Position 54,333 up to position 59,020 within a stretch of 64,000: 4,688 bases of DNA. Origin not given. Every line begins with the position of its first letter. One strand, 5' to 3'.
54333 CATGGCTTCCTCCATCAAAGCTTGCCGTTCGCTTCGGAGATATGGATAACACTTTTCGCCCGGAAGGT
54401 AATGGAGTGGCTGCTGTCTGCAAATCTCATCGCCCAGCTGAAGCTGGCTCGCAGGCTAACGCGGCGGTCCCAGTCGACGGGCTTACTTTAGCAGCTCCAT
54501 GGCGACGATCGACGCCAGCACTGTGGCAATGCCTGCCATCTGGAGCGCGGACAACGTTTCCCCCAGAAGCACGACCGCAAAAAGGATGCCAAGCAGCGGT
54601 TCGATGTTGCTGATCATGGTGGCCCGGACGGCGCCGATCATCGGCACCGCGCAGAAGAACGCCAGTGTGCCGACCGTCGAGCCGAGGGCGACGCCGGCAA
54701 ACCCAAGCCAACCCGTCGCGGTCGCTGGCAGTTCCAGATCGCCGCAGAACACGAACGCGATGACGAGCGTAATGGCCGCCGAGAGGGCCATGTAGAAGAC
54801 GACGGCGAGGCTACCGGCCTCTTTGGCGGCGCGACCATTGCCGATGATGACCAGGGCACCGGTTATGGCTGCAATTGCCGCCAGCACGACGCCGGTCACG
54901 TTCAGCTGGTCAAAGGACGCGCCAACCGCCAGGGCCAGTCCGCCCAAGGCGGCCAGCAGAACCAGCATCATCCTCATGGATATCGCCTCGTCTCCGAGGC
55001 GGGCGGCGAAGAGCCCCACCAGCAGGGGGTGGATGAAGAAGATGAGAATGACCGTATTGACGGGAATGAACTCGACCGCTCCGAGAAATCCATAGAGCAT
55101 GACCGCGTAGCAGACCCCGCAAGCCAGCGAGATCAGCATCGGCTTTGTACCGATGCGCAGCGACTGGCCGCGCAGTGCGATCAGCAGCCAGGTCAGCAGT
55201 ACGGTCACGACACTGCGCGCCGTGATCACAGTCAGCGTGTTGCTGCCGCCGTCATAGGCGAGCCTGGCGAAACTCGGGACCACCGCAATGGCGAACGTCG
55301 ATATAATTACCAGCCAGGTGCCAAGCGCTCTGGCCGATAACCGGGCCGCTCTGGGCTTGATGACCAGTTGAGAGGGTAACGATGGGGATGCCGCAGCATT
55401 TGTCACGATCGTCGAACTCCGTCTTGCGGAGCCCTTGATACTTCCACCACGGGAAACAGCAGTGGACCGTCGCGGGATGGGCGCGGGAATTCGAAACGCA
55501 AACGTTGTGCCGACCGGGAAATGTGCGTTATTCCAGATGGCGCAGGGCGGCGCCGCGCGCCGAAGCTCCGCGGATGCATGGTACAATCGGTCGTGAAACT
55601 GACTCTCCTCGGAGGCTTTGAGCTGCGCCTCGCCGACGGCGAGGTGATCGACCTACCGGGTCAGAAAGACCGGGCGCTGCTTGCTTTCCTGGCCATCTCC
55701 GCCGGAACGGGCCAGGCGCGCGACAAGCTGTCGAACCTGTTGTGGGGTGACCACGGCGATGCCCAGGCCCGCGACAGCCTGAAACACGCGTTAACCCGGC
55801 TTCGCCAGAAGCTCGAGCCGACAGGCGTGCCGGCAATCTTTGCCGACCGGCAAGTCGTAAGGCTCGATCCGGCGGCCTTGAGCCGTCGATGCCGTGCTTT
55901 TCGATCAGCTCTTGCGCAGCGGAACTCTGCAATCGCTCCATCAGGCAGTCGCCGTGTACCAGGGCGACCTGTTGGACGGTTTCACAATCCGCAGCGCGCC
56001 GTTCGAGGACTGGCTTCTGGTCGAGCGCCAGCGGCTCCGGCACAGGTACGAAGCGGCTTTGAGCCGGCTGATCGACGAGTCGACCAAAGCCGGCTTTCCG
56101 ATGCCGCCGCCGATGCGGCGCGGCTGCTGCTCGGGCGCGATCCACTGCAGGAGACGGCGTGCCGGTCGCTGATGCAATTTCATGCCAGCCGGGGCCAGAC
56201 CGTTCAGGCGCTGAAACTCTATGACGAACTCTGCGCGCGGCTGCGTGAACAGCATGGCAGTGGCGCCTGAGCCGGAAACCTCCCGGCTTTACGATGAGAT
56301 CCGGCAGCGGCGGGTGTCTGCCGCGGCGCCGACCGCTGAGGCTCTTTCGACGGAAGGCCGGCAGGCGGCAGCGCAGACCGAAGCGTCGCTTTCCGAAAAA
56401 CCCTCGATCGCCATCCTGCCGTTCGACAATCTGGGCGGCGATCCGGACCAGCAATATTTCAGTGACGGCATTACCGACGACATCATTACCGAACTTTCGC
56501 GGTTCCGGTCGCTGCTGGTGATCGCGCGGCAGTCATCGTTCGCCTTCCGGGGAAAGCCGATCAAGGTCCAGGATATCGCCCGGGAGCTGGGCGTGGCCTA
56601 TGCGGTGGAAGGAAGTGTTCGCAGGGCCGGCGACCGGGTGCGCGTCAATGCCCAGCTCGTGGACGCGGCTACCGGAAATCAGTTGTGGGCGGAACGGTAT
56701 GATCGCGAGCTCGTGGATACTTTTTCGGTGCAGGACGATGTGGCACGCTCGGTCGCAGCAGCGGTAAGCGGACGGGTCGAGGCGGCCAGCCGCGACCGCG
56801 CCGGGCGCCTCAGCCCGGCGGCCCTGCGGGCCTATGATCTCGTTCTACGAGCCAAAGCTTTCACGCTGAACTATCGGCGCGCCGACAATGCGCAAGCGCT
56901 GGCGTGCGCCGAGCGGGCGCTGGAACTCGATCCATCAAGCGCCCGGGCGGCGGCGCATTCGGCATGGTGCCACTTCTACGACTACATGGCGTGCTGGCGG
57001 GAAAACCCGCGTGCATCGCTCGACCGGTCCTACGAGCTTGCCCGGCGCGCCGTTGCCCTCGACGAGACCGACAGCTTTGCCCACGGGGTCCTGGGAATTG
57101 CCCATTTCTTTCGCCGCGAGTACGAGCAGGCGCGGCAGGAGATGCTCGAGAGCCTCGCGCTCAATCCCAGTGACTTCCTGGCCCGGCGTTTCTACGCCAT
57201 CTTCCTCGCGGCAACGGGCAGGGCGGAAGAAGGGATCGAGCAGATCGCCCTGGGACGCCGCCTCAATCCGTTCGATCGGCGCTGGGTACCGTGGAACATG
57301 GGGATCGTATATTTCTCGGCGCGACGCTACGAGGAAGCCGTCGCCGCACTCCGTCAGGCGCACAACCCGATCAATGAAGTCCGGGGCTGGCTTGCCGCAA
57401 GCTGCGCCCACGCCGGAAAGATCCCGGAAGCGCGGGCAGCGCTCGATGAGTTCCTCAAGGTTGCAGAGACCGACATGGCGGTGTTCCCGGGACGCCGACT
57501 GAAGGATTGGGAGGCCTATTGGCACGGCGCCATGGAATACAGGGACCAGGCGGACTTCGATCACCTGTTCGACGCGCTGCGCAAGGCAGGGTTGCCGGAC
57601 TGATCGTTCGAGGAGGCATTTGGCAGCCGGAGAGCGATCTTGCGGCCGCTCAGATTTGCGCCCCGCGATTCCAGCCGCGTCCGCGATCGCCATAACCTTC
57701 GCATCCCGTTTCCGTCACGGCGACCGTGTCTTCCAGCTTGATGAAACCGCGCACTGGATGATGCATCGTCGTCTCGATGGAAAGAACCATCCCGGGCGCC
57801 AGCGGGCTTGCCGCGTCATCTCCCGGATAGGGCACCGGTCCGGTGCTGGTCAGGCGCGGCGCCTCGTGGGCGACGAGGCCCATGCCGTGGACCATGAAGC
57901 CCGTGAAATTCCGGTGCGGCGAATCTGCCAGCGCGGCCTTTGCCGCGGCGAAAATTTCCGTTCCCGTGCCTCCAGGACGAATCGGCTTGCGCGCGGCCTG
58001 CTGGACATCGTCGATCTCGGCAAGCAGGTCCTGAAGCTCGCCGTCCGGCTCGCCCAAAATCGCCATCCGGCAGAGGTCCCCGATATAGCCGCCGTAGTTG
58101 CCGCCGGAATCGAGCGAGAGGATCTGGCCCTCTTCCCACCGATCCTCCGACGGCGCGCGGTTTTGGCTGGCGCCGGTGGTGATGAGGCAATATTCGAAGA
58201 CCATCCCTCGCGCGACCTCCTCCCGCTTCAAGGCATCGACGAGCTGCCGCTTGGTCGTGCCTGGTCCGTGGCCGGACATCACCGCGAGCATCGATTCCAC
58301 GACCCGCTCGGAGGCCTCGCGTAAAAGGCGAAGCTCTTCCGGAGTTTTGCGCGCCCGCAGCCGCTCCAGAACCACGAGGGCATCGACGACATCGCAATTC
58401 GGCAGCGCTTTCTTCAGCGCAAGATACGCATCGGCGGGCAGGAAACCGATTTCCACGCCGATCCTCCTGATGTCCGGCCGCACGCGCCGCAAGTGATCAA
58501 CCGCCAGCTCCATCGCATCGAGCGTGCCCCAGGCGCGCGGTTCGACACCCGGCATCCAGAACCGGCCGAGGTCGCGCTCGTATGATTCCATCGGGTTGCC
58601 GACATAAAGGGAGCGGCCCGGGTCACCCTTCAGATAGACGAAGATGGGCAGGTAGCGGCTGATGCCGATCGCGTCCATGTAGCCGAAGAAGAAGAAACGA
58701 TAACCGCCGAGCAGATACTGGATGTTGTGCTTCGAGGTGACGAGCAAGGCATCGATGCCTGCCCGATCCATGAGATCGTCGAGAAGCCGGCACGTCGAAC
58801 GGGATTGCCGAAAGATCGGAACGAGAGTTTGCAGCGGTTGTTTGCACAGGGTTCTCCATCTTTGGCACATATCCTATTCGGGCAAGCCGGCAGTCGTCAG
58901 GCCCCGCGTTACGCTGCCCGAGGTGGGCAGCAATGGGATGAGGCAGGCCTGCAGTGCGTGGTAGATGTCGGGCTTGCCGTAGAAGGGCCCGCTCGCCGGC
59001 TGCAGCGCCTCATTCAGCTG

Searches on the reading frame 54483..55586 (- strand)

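Call 70: search_protein_families(library=pfam, proteins=[window:54483-55586:-], max_evalue=0.00001)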
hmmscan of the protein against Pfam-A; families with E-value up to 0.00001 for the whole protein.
window:54483-55586:- (367 aa): 1 family
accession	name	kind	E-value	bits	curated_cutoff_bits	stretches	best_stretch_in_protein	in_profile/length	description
PF00892.27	EamA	-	4.9e-21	75.9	28.2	2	231-362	2-132/135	EamA-like transporter family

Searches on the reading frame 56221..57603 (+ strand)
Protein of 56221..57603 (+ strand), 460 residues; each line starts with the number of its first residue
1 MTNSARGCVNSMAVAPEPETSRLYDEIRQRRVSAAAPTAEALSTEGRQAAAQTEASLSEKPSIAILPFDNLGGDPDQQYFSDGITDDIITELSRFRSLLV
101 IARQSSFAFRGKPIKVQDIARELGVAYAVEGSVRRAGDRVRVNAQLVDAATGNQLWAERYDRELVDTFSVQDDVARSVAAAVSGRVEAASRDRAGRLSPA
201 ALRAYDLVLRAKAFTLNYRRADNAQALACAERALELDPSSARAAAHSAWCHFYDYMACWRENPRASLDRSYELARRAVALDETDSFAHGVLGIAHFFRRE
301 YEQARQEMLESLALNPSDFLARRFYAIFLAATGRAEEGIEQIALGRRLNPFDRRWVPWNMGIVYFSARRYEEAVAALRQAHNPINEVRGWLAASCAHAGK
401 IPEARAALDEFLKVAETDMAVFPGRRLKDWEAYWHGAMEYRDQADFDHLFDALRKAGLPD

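Call 70: search_protein_families(library=pfam, proteins=[window:56221-57603:+], max_evalue=0.00001)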
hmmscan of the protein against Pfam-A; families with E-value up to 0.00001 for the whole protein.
window:56221-57603:+ (460 aa): 6 families
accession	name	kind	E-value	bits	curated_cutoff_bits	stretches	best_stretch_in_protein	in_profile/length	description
PF07719.23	TPR_2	-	2.9e-12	46.1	27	0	287-318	3-34/34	Tetratricopeptide repeat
PF00515.34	TPR_1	-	1.7e-09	37.5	27.8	0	359-380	6-27/34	Tetratricopeptide repeat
PF14559.12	TPR_19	-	4e-08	33.9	25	0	300-355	6-61/68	Tetratricopeptide repeat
PF13424.12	TPR_12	-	1.9e-06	28.4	30.1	0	353-381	44-72/77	Tetratricopeptide repeat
PF13431.12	TPR_17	-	2.5e-06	27.7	24.4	0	274-306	2-34/34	Tetratricopeptide repeat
PF12895.13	ANAPC3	-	5.5e-06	27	27.2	0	363-410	32-81/82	Anaphase-promoting complex, cyclosome, subunit 3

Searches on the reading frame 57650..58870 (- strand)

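Call 70: search_protein_families(library=pfam, proteins=[window:57650-58870:-], max_evalue=0.00001)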
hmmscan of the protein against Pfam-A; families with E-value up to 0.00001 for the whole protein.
window:57650-58870:- (406 aa): 2 families
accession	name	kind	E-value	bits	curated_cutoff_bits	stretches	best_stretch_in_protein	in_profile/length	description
PF00557.29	Peptidase_M24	-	8.9e-32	111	23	1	182-387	2-208/208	Metallopeptidase family M24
PF01321.24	Creatinase_N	-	5.7e-12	46.7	22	1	30-173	5-127/128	Creatinase/Prolidase N-terminal domain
